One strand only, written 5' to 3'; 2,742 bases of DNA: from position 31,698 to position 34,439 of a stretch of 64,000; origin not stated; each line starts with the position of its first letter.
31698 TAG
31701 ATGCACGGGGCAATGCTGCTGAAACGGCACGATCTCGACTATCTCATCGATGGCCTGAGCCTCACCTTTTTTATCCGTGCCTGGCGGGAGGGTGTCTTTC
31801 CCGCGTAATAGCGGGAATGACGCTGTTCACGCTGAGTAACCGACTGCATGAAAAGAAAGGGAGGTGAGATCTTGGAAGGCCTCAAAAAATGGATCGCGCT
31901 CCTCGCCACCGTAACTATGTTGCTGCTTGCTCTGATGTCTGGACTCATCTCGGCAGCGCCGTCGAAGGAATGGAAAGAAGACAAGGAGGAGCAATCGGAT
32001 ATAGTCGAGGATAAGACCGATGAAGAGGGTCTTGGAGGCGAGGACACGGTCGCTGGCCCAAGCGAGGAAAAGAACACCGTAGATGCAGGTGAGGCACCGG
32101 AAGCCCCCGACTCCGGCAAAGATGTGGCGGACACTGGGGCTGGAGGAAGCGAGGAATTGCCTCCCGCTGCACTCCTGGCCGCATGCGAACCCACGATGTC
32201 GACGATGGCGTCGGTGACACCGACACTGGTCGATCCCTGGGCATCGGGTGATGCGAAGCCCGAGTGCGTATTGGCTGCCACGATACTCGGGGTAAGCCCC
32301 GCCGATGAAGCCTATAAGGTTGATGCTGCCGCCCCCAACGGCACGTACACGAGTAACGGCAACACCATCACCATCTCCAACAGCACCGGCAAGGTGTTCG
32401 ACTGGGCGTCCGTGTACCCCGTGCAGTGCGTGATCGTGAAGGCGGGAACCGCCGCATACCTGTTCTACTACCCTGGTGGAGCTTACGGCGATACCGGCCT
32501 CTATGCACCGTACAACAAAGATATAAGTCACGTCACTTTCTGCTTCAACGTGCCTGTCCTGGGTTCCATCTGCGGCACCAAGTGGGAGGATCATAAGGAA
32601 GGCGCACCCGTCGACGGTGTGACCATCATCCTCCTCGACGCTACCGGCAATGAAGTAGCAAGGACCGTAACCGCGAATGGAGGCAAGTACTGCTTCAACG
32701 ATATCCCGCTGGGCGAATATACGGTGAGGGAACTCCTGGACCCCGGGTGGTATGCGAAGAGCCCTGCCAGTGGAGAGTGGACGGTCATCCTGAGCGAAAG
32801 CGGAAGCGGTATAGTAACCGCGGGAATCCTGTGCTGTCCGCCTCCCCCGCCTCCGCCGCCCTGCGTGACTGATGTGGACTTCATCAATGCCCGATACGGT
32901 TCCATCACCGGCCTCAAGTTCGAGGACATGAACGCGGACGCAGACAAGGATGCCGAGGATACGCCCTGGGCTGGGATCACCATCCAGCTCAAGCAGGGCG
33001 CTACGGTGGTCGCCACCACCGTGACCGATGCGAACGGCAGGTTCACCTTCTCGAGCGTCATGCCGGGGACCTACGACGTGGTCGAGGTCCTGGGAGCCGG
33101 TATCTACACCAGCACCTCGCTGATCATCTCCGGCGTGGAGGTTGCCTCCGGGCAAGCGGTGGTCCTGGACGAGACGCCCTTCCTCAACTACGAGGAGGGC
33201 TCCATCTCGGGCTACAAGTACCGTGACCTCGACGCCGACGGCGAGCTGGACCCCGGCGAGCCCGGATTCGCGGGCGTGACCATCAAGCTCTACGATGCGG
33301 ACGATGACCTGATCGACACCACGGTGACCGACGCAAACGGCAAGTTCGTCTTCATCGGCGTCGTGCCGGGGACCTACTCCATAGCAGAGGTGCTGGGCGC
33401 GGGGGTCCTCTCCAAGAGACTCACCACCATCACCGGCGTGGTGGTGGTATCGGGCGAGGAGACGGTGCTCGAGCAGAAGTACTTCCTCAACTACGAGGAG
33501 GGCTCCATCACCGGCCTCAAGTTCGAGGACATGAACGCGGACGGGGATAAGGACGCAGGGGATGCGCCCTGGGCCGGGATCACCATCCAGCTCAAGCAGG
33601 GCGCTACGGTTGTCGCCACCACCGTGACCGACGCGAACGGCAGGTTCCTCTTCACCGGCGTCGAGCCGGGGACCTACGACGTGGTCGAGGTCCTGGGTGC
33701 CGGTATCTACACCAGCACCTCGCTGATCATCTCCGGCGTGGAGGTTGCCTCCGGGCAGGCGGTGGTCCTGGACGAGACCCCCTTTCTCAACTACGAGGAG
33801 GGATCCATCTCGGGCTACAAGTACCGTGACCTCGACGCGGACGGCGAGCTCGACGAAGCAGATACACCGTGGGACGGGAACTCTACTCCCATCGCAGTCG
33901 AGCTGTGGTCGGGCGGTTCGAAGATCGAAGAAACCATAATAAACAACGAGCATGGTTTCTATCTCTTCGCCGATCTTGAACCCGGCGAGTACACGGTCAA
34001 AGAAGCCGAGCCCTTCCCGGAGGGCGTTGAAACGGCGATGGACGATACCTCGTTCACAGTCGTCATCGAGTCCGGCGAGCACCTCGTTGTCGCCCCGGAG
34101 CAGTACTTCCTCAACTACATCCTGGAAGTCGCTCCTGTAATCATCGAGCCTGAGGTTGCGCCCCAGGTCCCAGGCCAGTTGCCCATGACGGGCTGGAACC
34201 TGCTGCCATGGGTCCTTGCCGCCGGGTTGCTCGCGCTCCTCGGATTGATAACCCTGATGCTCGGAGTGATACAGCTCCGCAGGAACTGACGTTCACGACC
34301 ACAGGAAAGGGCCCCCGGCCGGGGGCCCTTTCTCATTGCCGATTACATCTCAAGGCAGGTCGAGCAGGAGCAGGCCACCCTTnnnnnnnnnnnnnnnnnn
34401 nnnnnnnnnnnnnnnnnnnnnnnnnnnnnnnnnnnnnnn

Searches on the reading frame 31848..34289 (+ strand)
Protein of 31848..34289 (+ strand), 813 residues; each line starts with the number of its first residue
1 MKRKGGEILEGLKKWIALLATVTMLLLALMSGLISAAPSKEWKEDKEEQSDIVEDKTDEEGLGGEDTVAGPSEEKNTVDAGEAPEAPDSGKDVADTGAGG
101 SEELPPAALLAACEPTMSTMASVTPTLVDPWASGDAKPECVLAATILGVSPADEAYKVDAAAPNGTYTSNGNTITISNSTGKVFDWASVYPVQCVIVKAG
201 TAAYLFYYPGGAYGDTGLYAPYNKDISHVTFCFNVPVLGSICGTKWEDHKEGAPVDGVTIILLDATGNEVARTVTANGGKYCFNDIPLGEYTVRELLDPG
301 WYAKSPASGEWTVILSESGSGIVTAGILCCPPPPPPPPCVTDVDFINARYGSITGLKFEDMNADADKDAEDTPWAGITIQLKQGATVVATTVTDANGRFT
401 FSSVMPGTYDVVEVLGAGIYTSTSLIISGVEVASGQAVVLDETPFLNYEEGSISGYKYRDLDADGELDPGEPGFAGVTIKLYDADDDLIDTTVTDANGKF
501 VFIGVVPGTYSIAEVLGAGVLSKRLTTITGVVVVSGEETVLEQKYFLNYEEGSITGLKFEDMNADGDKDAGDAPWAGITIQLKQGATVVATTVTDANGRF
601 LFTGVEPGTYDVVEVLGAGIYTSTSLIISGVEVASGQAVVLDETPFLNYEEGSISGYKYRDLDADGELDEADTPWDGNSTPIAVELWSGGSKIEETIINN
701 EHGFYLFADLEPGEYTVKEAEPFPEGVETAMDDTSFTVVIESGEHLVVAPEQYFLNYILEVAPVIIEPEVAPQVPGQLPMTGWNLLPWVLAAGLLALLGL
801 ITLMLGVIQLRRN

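Call 11: search_protein_families(library=pfam, proteins=[window:31848-34289:+], max_evalue=0.001)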
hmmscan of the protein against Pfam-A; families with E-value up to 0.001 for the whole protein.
window:31848-34289:+ (813 aa): 16 families
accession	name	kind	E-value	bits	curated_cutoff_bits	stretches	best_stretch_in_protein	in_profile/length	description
PF17210.9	SdrD_B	-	6.4e-58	194.3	29.7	5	452-519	2-69/112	SdrD B-like domain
PF17802.7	SpaA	-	1.8e-39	134.2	23.1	5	247-319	8-80/91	Prealbumin-like fold domain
PF13620.12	CarboxypepD_reg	-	7.5e-37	126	32.3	4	569-642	8-78/82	Carboxypeptidase regulatory-like domain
PF22904.2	NOMO1-like_2nd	-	1.7e-15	57.3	27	0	473-526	18-72/90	BOS complex subunit NOMO1-like, second beta sandwich domain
PF13715.12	CarbopepD_reg_2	-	2.1e-12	47.3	32.2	0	370-412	10-49/88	CarboxypepD_reg-like domain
PF09430.16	EMC7_beta-sandw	-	9.5e-10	39.2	26.6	0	375-411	8-43/122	ER membrane protein complex subunit 7, beta-sandwich domain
PF11974.14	bMG3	-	3.9e-09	36.9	34.9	0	469-502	24-56/103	Bacterial alpha-2-macroglobulin MG3 domain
PF14686.12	fn3_3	-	8.2e-09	35.6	24.4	0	391-436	29-71/75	Polysaccharide lyase family 4, domain II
PF00775.27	Dioxygenase_C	-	1.1e-08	35.2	27.3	0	389-411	76-98/182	Dioxygenase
PF23193.1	NOMO_3rd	-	6.4e-08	33.1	27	0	380-412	51-83/120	NOMO third transthyretin-like domain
PF01060.29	TTR-52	-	1.2e-06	29.4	24.9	0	474-504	11-45/79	Transthyretin-like family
PF07210.18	DUF1416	-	1.3e-06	28.7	23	0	250-300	28-77/97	Protein of unknown function (DUF1416)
PF11008.14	DUF2846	-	3.5e-06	27.4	34.3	0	696-744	32-72/92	Protein of unknown function (DUF2846)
PF20598.4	DUF6795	-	4.5e-06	27.3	27.4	0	377-404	15-46/103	Domain of unknown function (DUF6795)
PF22902.2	NOMO1-like_9th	-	1.4e-05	25.3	27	0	472-501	11-41/75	BOS complex subunit NOMO1-like, beta sandwich domain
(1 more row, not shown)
